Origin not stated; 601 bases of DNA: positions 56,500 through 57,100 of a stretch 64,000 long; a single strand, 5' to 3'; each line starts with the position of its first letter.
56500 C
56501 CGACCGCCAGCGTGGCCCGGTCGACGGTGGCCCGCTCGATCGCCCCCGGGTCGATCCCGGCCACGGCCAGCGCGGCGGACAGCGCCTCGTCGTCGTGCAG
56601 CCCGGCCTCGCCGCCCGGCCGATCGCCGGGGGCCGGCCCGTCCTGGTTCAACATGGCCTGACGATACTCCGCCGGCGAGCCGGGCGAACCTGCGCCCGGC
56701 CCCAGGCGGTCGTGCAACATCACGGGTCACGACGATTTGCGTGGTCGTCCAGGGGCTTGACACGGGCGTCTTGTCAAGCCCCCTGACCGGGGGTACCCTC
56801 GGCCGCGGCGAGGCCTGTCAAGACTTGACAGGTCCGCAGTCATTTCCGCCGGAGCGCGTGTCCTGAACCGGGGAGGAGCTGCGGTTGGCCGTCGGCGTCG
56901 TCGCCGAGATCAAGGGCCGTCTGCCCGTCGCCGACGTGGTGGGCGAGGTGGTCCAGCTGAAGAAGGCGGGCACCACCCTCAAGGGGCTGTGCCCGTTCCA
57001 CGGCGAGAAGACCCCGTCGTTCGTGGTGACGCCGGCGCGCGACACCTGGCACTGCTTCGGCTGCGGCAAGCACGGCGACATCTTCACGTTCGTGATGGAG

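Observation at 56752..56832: Paired palindromes sharing a CTTGACA core in the divergent promoter region upstream of dnaG-rpoD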

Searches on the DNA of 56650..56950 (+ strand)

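Call 16: search_rna_families(source=window, start=56650, end=56950, threshold=evalue, max_evalue=10)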
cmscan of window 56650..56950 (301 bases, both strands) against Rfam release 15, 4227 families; matches with E-value up to 10: 5.
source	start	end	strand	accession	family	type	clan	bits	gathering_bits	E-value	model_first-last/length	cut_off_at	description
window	56849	56932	-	RF02949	Cupriavidus-1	Gene; sRNA;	-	15.9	45.5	5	1-78/78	no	Cupriavidus-1 RNA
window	56792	56836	-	RF02808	PyrR210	Gene; snRNA; snoRNA; HACA-box;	-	14.8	59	1.7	1-59/59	no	Pyrobaculum sRNA 210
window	56770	56822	+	RF03736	mir-3130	Gene; miRNA;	-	14.1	95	6.3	1-75/75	no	mir-3130 microRNA precursor family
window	56770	56822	-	RF03736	mir-3130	Gene; miRNA;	-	13.9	95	7.1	1-75/75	no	mir-3130 microRNA precursor family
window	56679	56700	+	RF01340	CRISPR-DR29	Gene; CRISPR;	-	12.6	39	9.7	6-25/37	no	CRISPR RNA direct repeat element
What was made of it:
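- On Any Rfam 15 RNA family: In 56650-56950 at E up to 10 there were only five hits far below threshold, 12.6-15.9 bits against thresholds of 39-95 (call 16).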

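Call 45: build_rna_model(alignment_id=A3, structure=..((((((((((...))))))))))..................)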
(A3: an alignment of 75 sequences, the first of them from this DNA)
Model R1 built from alignment A3 (75 sequences, 43 columns); structure: as given.
model positions 43; base pairs 10; branch points 0; effective number of sequences 64.28; information 1.276 bits per position. Calibrated on 0.2 Mb of random sequence (short: E-values are rough).
structure used (alignment columns):
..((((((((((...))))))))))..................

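Call 46: search_with_rna_model(model_id=R1, source=window, filters=off, max_evalue=10)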
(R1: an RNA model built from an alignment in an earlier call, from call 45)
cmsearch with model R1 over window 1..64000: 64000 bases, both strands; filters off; matches with E-value up to 10: 48.
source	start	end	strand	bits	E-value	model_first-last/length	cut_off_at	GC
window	56810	56852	+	63.2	5.6e-12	1-43/43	no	0.6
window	56814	56832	-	24.2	0.0023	5-23/43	no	0.53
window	36751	36779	-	16.4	0.12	1-43/43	no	0.79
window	24458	24497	-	16.4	0.12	1-43/43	no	0.82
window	52264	52293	+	15.9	0.15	1-43/43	no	0.9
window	31759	31783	+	12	1.1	1-43/43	no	0.8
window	45552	45582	+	11.9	1.1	1-43/43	no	0.84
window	56376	56414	-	11.4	1.5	1-43/43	no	0.79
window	6586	6616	-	11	1.8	1-43/43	no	0.77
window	53533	53553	+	10.3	2.5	1-43/43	no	0.76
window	31165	31196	-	10.3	2.6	1-43/43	no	0.72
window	13673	13690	+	10.2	2.7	1-43/43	no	0.78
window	53748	53790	-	9.9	3.1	1-43/43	no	0.79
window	36296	36316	+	9.9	3.2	1-43/43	no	0.76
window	18143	18179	-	9.8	3.3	1-43/43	no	0.81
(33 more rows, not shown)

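Call 47: search_with_rna_model(model_id=R1, sources=[L081, L082, L083, L084, L085, L086, L087, L088, L089, L090, L091, L092, L093, L094, L095, L096, L097, L098, L099, L100, L101, L102, L103, L104, L105, L106, L107, L108, L109, L110, L111, L112, L113, L114, L115, L116, L117, L118, L119, L120, L121, L122, L123, L124, L125, L126, L127, L128, L129, L130, L131, L132, L133, L134, L135, L136, L137, L138, L139, L140, L141, L142, L143, L144, L145, L146, L147, L148, L149, L150, L151, L152, L153, L154, L155, L156, L157, L158, L159, L160, L161, L162, L163, L164, L165, L166, L167, L168, L169, L170, L171, L172, L173, L174, L175, L176, L177, L178, L179, L180], max_evalue=0.001)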
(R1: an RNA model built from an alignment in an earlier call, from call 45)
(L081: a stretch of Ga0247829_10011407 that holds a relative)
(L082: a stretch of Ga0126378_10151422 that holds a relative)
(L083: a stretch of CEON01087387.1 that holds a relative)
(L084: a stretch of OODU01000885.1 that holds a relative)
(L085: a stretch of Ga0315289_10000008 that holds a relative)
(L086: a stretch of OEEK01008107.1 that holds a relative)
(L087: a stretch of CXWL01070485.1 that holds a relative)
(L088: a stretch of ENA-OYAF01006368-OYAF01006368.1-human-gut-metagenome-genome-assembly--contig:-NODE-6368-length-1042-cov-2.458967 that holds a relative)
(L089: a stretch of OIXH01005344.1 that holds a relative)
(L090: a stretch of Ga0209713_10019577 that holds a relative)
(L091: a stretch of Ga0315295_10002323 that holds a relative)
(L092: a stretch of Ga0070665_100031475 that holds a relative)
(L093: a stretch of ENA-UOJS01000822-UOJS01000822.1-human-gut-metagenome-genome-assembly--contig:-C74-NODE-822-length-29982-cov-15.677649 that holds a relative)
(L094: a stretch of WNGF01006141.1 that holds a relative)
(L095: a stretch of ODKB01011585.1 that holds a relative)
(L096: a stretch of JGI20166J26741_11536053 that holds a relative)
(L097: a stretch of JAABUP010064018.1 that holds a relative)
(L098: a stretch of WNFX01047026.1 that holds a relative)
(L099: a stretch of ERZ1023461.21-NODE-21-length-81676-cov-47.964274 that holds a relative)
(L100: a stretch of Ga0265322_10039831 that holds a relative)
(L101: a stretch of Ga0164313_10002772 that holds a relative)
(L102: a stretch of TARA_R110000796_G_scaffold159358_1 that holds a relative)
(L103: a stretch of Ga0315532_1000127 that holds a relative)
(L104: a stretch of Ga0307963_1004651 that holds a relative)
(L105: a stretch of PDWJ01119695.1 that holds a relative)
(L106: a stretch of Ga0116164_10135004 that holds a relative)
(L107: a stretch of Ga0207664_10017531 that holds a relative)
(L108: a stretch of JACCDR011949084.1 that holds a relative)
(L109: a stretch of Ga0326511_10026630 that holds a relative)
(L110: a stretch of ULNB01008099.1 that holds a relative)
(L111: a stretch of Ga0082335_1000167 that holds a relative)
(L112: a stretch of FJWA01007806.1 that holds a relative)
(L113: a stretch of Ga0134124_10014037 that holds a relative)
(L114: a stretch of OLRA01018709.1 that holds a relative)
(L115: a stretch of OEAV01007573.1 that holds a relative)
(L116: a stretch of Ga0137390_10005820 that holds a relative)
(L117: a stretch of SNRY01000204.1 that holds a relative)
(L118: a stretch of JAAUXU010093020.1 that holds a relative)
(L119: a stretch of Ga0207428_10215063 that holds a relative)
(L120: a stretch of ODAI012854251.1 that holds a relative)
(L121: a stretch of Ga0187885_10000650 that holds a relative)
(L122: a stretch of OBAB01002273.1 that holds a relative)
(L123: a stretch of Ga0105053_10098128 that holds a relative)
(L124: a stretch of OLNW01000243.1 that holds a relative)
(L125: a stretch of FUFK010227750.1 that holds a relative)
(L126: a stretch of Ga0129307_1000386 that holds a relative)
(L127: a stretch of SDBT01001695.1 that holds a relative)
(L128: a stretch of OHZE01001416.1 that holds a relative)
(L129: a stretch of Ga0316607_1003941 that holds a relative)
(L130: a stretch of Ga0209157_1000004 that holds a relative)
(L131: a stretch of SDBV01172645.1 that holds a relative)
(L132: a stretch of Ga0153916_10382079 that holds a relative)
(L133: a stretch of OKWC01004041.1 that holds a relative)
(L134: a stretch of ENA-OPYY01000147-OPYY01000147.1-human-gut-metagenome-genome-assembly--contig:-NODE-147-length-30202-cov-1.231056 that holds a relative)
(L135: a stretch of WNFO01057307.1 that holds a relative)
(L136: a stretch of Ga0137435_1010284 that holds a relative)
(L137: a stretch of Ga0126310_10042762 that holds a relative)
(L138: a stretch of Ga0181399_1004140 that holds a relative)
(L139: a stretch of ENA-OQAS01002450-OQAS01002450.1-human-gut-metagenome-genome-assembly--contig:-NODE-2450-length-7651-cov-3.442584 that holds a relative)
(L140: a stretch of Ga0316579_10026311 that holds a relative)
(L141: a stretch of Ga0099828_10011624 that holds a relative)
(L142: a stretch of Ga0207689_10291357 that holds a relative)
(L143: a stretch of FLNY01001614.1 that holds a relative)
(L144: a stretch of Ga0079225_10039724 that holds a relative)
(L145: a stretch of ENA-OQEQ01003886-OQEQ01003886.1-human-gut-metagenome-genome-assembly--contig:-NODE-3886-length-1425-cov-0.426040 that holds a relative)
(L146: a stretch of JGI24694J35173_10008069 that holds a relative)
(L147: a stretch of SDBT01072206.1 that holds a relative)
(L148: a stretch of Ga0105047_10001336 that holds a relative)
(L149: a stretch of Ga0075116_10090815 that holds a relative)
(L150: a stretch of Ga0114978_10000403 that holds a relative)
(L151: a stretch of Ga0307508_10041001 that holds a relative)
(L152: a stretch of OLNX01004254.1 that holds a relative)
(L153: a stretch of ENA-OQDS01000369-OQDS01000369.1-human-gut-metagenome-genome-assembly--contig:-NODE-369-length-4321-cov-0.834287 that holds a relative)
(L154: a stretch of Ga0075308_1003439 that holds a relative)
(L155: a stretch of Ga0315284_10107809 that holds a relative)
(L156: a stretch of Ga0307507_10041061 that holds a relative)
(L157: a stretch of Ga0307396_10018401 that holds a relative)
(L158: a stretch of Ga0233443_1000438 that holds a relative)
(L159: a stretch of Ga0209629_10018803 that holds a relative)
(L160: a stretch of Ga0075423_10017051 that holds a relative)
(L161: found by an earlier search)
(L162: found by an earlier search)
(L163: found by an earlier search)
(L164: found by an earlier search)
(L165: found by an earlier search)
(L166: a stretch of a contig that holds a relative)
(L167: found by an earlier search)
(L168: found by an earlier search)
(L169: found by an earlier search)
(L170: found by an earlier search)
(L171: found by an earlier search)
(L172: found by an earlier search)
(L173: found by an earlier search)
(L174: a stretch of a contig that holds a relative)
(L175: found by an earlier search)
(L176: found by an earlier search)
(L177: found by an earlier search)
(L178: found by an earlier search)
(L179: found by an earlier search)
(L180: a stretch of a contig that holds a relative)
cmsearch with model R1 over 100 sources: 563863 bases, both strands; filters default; matches with E-value up to 0.001: 18.
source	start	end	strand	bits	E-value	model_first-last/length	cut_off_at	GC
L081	1740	1782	-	66.7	8.3e-12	1-43/43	no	0.63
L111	629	671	-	65.4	1.7e-11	1-43/43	no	0.63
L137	121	163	-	64.1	3.1e-11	1-43/43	no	0.63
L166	5490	5532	+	61.6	1.1e-10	1-43/43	no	0.63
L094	103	145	+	60.8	1.7e-10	1-43/43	no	0.6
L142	314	356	-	60.6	1.9e-10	1-43/43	no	0.63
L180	2984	3026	-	57.4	9.6e-10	1-43/43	no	0.63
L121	9011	9053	-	56.9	1.2e-09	1-43/43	no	0.56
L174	27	69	-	55.5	2.5e-09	1-43/43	no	0.56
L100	54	96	-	53.9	5.5e-09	1-43/43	no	0.56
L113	2444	2486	+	49.6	4.8e-08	1-43/43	no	0.67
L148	1501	1543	+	49.1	6.3e-08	1-43/43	no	0.56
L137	139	163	+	32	0.00038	3-27/43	no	0.56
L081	1758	1780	+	31.5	0.00049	3-25/43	no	0.61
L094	105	127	-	31.5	0.00049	3-25/43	no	0.61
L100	72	94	+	31.5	0.00049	3-25/43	no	0.61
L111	647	669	+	31.5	0.00049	3-25/43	no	0.61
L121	9029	9051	+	31.5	0.00049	3-25/43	no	0.61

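Call 48: search_with_rna_model(model_id=R1, sources=[L001, L002, L003, L004, L005, L006, L007, L008, L009, L010, L011, L012, L013, L014, L015, L016, L017, L018, L019, L020, L021, L022, L023, L024, L025, L026, L027, L028, L029, L030, L031, L032, L033, L034, L035, L036, L037, L038, L039, L040, L041, L042, L043, L044, L045, L046, L047, L048, L049, L050, L051, L052, L053, L054, L055, L056, L057, L058, L059, L060, L061, L062, L063, L064, L065, L066, L067, L068, L069, L070, L071, L072, L073, L074, L075, L076, L077, L078, L079, L080, L181, L182, L183, L184, L185, L186, L187, L188, L189, L190, L191, L192, L193, L194, L195, L196, L197, L198, L199, L200], max_evalue=0.001)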
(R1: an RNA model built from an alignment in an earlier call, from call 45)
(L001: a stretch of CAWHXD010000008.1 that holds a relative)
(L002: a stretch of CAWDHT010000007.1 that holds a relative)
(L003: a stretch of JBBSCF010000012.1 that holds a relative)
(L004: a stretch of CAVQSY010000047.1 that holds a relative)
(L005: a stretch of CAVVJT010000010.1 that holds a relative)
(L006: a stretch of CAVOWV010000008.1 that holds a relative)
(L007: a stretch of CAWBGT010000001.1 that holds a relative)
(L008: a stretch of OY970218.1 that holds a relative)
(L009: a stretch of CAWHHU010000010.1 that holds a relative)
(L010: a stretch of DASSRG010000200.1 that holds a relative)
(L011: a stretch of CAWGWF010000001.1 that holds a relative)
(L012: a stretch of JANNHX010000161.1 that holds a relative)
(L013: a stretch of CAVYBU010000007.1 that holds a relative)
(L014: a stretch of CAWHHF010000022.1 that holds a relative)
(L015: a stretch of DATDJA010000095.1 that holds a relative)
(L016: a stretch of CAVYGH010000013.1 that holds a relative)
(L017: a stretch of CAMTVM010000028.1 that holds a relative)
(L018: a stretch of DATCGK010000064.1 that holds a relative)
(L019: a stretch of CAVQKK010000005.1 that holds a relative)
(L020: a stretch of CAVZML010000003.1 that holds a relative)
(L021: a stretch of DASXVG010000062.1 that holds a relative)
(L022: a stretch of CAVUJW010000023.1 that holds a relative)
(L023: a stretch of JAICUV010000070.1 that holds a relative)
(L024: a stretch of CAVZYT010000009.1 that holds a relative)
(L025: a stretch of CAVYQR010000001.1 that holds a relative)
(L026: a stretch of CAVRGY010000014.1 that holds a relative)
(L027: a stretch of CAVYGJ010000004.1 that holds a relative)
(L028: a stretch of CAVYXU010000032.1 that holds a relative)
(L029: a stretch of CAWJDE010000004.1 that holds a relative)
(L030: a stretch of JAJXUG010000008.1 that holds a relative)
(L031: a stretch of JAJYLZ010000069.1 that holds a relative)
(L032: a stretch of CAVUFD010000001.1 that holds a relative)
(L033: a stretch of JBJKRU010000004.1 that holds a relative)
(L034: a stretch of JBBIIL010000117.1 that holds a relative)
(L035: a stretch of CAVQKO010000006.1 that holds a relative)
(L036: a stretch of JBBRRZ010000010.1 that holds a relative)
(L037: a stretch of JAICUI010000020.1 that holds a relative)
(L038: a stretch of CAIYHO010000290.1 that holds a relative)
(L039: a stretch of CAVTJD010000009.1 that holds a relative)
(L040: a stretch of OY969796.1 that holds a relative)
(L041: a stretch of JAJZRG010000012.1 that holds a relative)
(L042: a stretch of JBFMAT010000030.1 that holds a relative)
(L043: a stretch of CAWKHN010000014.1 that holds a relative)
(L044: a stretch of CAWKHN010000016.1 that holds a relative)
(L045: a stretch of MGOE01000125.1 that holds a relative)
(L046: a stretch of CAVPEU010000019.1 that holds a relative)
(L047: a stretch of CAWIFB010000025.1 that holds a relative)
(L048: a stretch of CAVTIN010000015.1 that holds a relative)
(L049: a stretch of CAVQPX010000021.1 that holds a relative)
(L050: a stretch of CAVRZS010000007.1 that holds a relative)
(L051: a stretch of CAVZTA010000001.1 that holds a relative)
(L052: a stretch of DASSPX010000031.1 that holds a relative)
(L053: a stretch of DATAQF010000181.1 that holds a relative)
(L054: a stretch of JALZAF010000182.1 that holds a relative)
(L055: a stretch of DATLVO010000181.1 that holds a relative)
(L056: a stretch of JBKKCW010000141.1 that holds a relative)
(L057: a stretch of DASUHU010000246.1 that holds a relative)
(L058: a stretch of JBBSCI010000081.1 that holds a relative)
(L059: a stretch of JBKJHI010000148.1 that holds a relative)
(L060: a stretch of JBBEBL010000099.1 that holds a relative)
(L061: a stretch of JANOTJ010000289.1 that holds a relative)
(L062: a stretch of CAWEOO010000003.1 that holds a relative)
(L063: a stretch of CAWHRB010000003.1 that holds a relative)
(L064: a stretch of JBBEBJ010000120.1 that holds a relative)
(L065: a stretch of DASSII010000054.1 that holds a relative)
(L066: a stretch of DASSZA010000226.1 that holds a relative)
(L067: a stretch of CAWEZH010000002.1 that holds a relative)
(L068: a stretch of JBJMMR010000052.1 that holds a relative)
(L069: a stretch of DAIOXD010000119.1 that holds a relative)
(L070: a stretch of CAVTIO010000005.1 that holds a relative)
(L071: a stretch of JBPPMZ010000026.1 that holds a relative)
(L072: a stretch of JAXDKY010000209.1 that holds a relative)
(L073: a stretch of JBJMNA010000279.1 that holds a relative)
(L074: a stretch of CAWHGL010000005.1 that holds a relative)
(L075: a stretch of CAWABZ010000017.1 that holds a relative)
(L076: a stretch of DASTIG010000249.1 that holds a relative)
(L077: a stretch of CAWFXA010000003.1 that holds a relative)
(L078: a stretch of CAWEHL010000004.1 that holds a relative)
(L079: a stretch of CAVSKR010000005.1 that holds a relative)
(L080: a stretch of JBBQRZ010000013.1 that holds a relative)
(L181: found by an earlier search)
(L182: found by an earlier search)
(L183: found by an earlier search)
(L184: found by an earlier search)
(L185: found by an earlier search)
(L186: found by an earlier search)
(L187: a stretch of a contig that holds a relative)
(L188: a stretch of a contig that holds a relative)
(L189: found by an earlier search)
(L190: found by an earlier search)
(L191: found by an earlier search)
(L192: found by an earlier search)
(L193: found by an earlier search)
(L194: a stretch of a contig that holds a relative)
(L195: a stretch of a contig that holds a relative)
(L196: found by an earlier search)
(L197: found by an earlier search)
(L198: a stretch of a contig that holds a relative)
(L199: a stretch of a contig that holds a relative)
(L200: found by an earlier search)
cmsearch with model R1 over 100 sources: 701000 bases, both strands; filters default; matches with E-value up to 0.001: 117.
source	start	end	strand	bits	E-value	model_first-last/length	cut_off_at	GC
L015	1726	1768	+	68.3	4.7e-12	1-43/43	no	0.67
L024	2923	2965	+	68.3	4.7e-12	1-43/43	no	0.67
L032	2922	2964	+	68.3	4.7e-12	1-43/43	no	0.67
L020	2925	2967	+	67.3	7.7e-12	1-43/43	no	0.7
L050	2924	2966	+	65.6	1.8e-11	1-43/43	no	0.7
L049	1202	1244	+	65.5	1.9e-11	1-43/43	no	0.58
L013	2925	2967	+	65.1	2.4e-11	1-43/43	no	0.67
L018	2021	2063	+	65.1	2.4e-11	1-43/43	no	0.67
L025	2925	2967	+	65.1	2.4e-11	1-43/43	no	0.67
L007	2925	2967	+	64.6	3e-11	1-43/43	no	0.6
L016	2916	2958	+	64.5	3.1e-11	1-43/43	no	0.65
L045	454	496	+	64.2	3.6e-11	1-43/43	no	0.63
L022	2911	2953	+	64.2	3.7e-11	1-43/43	no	0.6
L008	2926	2968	+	63.9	4.2e-11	1-43/43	no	0.58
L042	2912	2954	+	63.7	4.7e-11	1-43/43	no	0.65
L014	2925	2967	+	63.4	5.5e-11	1-43/43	no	0.67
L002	2924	2966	+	63.2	6.2e-11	1-43/43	no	0.6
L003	2928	2970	+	63.2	6.2e-11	1-43/43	no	0.6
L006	2925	2967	+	63.2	6.2e-11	1-43/43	no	0.6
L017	2925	2967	+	62.8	7.5e-11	1-43/43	no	0.63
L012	2928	2970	+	62.8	7.5e-11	1-43/43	no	0.58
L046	2909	2951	+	62.7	8e-11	1-43/43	no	0.65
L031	2925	2967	+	62.6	8.2e-11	1-43/43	no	0.63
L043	2925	2967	+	62.4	9.2e-11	1-43/43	no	0.63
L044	84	126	+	62.4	9.2e-11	1-43/43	no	0.63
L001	2925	2967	+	62.2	1e-10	1-43/43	no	0.6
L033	140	182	+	61.9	1.2e-10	1-43/43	no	0.63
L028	2925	2967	+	61.8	1.3e-10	1-43/43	no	0.65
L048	2924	2966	+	61.8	1.3e-10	1-43/43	no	0.65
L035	2927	2969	+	61.8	1.3e-10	1-43/43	no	0.6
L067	2889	2931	+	60.9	2e-10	1-43/43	no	0.6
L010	2919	2961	+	60.8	2.1e-10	1-43/43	no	0.58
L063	2890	2932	+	60.5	2.4e-10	1-43/43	no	0.63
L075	2890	2932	+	60.5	2.4e-10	1-43/43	no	0.63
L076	148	190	+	60.5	2.4e-10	1-43/43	no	0.63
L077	2890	2932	+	60.5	2.4e-10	1-43/43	no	0.63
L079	2890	2932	+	60.5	2.4e-10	1-43/43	no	0.63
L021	2925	2967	+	60.5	2.4e-10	1-43/43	no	0.58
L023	2924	2966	+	60.5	2.4e-10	1-43/43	no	0.58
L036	2925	2967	+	60.5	2.5e-10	1-43/43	no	0.58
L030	2923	2965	+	60.3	2.7e-10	1-43/43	no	0.58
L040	2926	2968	+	60.3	2.7e-10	1-43/43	no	0.58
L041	2926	2968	+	60.3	2.7e-10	1-43/43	no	0.58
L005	2926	2968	+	60.2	2.9e-10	1-43/43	no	0.6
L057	321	363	+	60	3.2e-10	1-43/43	no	0.56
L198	4205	4247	-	59.6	3.7e-10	1-43/43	no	0.6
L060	1469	1511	+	59.4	4.2e-10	1-43/43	no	0.63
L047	2927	2969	+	59.1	5e-10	1-43/43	no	0.7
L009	2909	2951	+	59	5.1e-10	1-43/43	no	0.63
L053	9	51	+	58.9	5.4e-10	1-43/43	no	0.58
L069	2860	2902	+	58.7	5.9e-10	1-43/43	no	0.58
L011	2911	2953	+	58.7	5.9e-10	1-43/43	no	0.63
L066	2895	2937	+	58.7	6e-10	1-43/43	no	0.58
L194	2703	2745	-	58.7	6.1e-10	1-43/43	no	0.56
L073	969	1011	+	58.5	6.6e-10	1-43/43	no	0.58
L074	2896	2938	+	58.4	7e-10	1-43/43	no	0.6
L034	1486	1528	+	58.4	7e-10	1-43/43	no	0.58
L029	2910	2952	+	58.3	7.2e-10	1-43/43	no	0.67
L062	2893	2935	+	58.3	7.4e-10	1-43/43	no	0.58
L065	2895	2937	+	58.1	8.3e-10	1-43/43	no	0.65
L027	2924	2966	+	57.9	8.9e-10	1-43/43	no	0.53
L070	2907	2949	+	57.7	1e-09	1-43/43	no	0.63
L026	2926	2968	+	57.6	1e-09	1-43/43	no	0.67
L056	2945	2987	+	57.3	1.2e-09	1-43/43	no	0.58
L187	2311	2353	-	57.3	1.3e-09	1-43/43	no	0.67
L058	2874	2916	+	57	1.5e-09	1-43/43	no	0.56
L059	2889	2931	+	56.7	1.7e-09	1-43/43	no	0.56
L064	8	50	+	56.7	1.7e-09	1-43/43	no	0.63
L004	2925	2967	+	56.5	1.8e-09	1-43/43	no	0.6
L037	2924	2966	+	56.3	2e-09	1-43/43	no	0.63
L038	2910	2952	+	56.1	2.2e-09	1-43/43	no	0.6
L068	2889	2931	+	55.8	2.7e-09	1-43/43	no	0.65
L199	5716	5758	+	55.4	3.2e-09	1-43/43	no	0.56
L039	2907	2949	+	55.2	3.6e-09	1-43/43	no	0.6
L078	2892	2934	+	54.9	4.2e-09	1-43/43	no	0.63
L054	2871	2913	+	54.8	4.3e-09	1-43/43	no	0.56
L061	519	561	+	54.7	4.6e-09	1-43/43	no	0.56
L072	1801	1843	+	54.7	4.6e-09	1-43/43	no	0.6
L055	2879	2921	+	53.7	7.6e-09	1-43/43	no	0.6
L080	2888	2930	+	53.6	8e-09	1-43/43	no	0.56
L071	2922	2964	+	52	1.8e-08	1-43/43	no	0.6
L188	1708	1750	-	51.4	2.4e-08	1-43/43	no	0.6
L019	2911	2953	+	51.4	2.5e-08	1-43/43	no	0.63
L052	2912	2954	+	48.1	1.3e-07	1-43/43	no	0.67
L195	323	365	-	47.9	1.5e-07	1-43/43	no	0.63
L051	2898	2940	+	39.6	9.6e-06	1-43/43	no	0.63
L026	2928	2950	-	34.5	0.00013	3-25/43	no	0.61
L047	2929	2951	-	34.5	0.00013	3-25/43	no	0.61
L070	2891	2933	-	34.2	0.00015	1-43/43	no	0.65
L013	2921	2949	-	33.8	0.00019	3-31/43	no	0.66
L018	2017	2045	-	33.8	0.00019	3-31/43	no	0.66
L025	2921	2949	-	33.8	0.00019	3-31/43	no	0.66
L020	2923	2949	-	33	0.00029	3-29/43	no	0.63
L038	2912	2934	-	32.8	0.00031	3-25/43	no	0.52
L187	2329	2354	+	32.5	0.00036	3-28/43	no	0.65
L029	2904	2936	-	32.4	0.00037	1-43/43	no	0.7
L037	2926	2948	-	32.3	0.0004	3-25/43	no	0.52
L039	2891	2933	-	32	0.00046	1-43/43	no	0.67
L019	2905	2937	-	31.9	0.00049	1-43/43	no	0.7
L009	2903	2933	-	31.9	0.00049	3-33/43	no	0.65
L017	2921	2949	-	31.6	0.00058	3-31/43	no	0.59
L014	2927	2949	-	31.5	0.0006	3-25/43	no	0.61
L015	1728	1750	-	31.5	0.0006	3-25/43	no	0.61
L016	2918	2940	-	31.5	0.0006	3-25/43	no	0.61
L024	2925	2947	-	31.5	0.0006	3-25/43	no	0.61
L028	2927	2949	-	31.5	0.0006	3-25/43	no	0.61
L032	2924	2946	-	31.5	0.0006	3-25/43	no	0.61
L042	2914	2936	-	31.5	0.0006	3-25/43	no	0.61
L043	2927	2949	-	31.5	0.0006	3-25/43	no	0.61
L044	86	108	-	31.5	0.0006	3-25/43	no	0.61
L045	456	478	-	31.5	0.0006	3-25/43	no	0.61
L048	2926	2948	-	31.5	0.0006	3-25/43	no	0.61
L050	2926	2948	-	31.5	0.0006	3-25/43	no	0.61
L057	323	345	-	31.5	0.0006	3-25/43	no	0.61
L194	2721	2743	+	31.5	0.0006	3-25/43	no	0.61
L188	1726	1756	+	31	0.00078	3-33/43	no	0.68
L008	2927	2950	-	31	0.00079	3-26/43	no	0.54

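Call 57: search_with_rna_model(model_id=R1, source=L201, max_evalue=1, filters=off)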
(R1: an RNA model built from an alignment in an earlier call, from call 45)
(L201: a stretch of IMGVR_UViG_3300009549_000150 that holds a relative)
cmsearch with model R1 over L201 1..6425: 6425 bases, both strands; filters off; matches with E-value up to 1: 4.
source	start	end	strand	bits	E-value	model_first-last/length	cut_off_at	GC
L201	2154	2196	+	56.9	1.4e-11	1-43/43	no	0.56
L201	2156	2178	-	31.5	5.6e-06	3-25/43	no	0.61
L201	5201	5242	-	11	0.18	1-43/43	no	0.76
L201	2025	2042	+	7.9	0.9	1-43/43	no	0.89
